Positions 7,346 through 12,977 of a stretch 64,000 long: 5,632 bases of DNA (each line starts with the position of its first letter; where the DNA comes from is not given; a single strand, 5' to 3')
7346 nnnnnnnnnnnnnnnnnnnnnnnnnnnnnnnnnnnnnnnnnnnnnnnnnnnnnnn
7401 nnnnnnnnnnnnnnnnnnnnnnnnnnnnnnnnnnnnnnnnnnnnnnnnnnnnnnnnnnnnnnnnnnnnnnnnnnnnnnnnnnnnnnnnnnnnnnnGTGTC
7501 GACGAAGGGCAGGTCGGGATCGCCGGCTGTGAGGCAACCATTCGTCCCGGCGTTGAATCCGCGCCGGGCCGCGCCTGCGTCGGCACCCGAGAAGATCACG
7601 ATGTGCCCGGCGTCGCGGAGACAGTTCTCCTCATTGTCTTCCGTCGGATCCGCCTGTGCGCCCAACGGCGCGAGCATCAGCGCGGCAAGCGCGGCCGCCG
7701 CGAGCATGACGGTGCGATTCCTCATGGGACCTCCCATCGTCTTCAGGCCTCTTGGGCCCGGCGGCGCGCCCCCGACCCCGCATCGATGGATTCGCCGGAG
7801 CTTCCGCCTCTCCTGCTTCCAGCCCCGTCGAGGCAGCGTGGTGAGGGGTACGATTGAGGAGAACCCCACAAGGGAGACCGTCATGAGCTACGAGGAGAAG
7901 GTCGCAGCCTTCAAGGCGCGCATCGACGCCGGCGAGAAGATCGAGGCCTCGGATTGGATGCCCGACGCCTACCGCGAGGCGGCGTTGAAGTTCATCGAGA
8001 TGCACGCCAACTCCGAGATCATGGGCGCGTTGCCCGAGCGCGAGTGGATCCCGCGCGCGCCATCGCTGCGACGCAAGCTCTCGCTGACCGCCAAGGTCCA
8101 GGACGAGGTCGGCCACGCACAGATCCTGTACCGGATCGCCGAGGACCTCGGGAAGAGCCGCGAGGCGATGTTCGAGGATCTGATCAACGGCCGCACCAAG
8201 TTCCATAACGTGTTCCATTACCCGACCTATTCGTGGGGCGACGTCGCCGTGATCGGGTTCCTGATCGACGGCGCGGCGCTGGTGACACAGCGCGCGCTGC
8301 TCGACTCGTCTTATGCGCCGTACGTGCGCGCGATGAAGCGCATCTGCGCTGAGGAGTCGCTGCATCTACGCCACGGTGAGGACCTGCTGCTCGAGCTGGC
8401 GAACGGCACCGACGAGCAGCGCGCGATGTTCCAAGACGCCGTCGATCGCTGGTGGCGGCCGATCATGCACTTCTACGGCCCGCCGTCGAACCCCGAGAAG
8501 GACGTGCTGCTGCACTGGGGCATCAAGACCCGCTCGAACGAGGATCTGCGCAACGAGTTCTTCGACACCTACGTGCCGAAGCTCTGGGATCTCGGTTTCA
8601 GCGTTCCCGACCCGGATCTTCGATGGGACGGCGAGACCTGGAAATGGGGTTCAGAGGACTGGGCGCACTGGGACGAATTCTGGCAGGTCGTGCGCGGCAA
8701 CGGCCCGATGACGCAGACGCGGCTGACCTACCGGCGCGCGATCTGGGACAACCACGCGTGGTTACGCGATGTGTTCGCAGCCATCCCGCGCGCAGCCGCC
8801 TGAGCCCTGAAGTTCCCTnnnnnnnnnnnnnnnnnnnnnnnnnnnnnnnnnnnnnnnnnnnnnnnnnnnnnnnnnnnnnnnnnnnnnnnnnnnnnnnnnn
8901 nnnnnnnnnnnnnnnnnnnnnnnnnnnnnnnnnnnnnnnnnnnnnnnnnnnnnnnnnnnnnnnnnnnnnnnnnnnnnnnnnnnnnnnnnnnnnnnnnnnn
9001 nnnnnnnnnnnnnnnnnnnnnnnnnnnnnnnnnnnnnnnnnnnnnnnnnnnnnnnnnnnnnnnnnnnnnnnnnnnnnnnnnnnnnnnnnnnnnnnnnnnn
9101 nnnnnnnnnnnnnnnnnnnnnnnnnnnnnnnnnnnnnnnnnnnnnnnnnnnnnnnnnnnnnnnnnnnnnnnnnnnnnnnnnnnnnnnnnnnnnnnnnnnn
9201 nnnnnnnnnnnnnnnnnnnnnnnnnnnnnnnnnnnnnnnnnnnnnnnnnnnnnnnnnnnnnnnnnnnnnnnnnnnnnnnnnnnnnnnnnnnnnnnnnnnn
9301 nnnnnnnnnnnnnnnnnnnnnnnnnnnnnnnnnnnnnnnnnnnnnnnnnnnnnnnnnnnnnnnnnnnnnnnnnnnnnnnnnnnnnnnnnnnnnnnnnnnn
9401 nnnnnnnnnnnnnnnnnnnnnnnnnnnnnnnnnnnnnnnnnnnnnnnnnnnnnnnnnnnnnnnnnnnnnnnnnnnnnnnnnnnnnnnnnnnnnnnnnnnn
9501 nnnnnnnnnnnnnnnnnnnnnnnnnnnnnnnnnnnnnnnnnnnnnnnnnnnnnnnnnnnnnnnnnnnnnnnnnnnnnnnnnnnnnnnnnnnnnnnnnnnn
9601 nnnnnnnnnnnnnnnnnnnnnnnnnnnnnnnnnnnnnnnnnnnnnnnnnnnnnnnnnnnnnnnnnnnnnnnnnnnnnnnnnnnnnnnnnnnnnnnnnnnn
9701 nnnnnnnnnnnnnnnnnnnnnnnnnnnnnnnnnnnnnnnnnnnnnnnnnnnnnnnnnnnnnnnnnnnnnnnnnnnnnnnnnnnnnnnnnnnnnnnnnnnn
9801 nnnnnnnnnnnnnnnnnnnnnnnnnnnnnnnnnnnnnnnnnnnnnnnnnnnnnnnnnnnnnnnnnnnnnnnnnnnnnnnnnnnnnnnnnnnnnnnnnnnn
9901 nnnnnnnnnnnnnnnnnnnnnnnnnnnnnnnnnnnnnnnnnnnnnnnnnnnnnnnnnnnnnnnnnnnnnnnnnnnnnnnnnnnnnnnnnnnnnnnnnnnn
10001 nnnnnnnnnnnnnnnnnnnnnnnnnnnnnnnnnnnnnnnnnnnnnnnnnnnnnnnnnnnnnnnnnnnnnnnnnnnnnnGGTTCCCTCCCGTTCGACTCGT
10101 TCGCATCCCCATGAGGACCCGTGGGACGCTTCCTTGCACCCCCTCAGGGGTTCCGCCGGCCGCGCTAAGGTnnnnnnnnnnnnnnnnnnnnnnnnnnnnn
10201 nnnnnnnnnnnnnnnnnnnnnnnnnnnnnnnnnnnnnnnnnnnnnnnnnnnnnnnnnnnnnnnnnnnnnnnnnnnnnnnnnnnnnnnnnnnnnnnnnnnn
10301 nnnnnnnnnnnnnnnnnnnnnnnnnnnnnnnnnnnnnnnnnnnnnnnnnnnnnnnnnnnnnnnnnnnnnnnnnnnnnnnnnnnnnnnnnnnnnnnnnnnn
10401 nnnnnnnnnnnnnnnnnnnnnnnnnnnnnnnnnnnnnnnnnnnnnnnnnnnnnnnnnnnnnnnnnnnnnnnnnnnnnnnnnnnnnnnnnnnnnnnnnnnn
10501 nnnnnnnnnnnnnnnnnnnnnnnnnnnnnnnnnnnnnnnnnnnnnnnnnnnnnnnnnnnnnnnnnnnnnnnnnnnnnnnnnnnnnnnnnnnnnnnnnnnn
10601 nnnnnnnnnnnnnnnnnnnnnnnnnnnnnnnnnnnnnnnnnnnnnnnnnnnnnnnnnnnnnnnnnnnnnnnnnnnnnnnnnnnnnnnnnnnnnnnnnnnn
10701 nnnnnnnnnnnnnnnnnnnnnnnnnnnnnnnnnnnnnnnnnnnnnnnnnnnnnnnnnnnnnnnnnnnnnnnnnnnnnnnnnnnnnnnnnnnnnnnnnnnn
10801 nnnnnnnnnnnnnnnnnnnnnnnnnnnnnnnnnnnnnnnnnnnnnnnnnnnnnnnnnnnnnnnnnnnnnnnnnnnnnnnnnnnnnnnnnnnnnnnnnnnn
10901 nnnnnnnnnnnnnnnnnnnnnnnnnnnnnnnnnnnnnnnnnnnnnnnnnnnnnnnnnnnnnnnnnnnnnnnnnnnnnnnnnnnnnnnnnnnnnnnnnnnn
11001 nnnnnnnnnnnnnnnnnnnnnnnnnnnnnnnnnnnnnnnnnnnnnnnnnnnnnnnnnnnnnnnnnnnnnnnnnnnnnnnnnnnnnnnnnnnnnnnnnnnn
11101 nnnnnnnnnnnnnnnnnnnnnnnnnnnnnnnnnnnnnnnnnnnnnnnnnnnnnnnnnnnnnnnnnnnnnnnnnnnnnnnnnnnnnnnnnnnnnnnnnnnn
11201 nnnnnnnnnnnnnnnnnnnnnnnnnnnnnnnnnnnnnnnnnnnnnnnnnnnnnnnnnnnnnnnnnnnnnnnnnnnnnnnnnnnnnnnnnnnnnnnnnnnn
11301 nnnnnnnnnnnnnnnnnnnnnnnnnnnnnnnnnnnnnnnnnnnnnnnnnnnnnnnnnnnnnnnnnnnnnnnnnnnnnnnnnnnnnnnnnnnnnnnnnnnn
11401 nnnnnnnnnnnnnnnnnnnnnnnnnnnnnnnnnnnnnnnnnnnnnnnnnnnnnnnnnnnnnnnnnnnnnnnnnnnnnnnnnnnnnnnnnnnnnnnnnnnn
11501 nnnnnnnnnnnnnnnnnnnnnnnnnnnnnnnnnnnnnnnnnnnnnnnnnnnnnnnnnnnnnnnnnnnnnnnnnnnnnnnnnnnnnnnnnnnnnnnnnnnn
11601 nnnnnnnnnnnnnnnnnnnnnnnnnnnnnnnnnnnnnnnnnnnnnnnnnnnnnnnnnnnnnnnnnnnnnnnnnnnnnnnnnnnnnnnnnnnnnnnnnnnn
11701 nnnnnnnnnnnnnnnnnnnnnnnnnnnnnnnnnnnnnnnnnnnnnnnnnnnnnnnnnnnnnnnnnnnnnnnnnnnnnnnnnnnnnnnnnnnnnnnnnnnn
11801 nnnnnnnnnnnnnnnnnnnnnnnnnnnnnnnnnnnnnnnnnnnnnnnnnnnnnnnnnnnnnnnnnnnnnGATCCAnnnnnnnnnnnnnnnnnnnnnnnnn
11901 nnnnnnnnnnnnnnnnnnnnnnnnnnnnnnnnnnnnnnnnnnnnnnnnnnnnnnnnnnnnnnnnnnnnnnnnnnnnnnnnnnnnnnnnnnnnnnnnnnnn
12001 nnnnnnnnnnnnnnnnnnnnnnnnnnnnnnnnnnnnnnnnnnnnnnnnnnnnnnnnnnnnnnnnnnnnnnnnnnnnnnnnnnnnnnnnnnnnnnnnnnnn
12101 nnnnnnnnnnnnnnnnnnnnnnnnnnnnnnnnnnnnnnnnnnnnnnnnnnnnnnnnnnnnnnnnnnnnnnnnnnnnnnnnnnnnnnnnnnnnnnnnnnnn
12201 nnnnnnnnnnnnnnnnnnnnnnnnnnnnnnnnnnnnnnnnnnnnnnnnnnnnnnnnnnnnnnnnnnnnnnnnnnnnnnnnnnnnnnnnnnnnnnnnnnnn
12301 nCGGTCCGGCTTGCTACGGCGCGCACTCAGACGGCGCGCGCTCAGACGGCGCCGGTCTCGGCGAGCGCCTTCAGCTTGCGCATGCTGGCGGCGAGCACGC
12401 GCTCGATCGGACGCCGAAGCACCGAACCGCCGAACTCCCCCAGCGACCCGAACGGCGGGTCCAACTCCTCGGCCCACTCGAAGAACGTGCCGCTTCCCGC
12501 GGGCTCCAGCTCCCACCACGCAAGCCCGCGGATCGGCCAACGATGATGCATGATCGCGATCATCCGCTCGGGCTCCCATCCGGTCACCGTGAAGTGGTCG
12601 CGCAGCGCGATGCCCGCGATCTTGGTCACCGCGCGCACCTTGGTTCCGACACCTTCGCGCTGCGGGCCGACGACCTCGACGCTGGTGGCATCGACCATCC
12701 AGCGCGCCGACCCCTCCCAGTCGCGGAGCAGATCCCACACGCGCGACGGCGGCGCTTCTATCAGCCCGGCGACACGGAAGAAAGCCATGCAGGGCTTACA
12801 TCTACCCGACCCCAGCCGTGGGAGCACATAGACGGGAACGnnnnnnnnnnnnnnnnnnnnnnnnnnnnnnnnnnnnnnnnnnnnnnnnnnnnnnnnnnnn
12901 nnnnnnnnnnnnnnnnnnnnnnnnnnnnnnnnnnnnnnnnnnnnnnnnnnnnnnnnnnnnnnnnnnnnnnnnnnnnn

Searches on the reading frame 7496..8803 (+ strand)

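Call 21: search_protein_families(library=pfam, proteins=[window:7496-8803:+], max_evalue=0.001)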
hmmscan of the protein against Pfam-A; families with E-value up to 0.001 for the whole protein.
window:7496-8803:+ (435 aa): 1 family
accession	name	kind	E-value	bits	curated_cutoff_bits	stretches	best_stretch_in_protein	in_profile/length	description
PF05138.18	PaaA_PaaC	-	6.3e-80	268.6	28.5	1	149-422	4-263/263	Phenylacetic acid catabolic protein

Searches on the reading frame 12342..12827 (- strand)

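Call 22: search_protein_families(library=pfam, proteins=[window:12342-12827:-], max_evalue=0.001)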
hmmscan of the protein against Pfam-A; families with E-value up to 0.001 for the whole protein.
window:12342-12827:- (161 aa): 2 families
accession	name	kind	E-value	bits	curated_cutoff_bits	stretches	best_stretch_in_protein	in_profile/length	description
PF10604.15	Polyketide_cyc2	-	6e-19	69.2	27.4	1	22-157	9-142/142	Polyketide cyclase / dehydrase and lipid transport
PF03364.25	Polyketide_cyc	-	1.4e-08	35.5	23.4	1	23-147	1-124/126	Polyketide cyclase / dehydrase and lipid transport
